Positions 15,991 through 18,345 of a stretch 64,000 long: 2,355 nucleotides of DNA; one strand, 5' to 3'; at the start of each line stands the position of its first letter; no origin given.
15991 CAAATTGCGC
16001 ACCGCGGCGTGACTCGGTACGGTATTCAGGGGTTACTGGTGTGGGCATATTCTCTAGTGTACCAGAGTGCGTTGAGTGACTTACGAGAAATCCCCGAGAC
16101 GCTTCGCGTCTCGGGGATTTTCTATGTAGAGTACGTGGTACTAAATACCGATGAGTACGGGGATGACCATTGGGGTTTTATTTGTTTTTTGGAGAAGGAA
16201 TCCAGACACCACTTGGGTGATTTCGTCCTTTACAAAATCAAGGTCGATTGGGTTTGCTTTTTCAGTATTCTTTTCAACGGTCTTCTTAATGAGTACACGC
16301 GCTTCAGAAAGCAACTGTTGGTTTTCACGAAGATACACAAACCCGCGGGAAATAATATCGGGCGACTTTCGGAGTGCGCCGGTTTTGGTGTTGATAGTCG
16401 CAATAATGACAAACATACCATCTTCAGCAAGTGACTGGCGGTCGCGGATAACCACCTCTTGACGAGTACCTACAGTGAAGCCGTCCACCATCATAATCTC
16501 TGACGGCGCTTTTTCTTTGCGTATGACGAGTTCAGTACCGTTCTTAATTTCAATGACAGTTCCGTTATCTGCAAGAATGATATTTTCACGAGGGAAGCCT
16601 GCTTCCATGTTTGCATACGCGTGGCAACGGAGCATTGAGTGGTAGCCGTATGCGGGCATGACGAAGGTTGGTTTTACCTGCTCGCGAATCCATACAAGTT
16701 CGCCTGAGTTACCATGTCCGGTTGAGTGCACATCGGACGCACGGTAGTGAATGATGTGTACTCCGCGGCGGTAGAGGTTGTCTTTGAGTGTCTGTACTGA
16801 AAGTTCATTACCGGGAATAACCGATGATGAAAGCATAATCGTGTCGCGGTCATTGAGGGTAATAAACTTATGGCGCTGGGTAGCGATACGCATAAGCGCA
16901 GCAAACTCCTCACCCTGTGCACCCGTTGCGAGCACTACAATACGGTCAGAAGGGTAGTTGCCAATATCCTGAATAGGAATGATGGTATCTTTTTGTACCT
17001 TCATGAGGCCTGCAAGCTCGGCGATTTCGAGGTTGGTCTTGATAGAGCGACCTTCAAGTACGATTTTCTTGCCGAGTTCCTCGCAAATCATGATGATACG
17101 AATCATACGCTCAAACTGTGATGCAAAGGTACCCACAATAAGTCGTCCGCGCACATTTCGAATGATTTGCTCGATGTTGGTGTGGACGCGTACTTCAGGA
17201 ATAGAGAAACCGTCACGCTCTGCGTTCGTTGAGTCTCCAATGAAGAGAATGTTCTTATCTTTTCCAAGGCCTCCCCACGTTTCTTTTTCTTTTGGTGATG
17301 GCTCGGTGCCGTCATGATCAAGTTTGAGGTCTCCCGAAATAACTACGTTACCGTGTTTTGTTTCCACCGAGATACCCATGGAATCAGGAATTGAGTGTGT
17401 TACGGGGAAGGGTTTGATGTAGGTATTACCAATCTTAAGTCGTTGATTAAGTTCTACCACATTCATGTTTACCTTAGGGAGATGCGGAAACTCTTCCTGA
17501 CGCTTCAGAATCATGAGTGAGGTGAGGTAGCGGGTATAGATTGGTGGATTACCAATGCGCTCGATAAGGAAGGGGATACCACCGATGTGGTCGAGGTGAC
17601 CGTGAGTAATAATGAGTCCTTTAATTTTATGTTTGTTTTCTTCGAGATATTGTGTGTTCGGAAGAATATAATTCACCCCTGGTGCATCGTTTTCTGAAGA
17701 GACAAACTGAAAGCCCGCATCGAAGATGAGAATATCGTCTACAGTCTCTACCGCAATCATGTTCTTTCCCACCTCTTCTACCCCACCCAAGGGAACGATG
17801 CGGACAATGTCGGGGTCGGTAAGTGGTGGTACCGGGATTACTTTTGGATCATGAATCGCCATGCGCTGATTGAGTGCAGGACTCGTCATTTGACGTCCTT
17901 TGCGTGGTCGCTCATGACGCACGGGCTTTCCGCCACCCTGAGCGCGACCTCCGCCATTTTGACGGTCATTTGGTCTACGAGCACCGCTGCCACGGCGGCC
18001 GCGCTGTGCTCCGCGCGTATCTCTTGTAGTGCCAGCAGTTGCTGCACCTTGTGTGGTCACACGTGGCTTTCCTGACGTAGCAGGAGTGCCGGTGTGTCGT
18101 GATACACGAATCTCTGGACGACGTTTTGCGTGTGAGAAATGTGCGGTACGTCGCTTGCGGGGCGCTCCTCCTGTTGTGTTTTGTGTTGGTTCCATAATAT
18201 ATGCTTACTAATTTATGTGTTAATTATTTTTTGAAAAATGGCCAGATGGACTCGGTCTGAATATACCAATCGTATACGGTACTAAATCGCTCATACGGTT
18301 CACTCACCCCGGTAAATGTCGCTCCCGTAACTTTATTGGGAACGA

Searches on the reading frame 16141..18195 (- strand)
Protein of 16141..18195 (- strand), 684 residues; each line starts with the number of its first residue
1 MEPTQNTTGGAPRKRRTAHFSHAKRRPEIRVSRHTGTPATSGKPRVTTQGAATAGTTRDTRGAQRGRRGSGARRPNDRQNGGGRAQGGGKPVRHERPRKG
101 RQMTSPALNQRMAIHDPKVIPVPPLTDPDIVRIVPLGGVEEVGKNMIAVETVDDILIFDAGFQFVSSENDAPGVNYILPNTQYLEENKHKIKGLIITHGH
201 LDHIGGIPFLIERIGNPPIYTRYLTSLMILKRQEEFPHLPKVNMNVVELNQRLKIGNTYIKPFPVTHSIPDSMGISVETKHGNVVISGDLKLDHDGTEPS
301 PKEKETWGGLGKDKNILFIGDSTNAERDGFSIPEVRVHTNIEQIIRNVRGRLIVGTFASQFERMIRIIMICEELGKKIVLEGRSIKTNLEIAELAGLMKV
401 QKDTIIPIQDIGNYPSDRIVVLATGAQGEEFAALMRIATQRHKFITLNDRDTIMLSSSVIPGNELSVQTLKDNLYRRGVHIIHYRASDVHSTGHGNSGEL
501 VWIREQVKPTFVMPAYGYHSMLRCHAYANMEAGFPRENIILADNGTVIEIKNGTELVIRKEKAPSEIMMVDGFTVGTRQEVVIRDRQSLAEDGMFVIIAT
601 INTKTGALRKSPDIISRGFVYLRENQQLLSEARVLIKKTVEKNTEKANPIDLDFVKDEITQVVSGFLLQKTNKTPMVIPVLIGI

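Call 33: find_encoding_contigs(protein=window:16141-18195:-, flank=10000, max_places=1)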
Protein window:16141-18195:- (684 aa): 3 contigs read that carry it; 1 place shown.
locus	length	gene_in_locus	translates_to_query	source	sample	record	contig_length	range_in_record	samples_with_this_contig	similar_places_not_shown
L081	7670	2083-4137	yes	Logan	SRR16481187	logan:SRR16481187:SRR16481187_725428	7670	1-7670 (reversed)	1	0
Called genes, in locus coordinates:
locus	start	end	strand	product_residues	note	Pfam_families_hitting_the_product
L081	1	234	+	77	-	?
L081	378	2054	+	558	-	PF00496:SBP_bac_5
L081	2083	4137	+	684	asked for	PF00753:Lactamase_B, PF12706:Lactamase_B_2, PF22505:RNase_J_b_CASP, PF17770:RNase_J_C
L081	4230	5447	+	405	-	PF07690:MFS_1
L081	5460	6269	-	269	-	PF00730:HhH-GPD, PF00633:HHH (weak)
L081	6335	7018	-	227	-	PF00702:Hydrolase, PF12710:HAD, PF13419:HAD_2 (faint)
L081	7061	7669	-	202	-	?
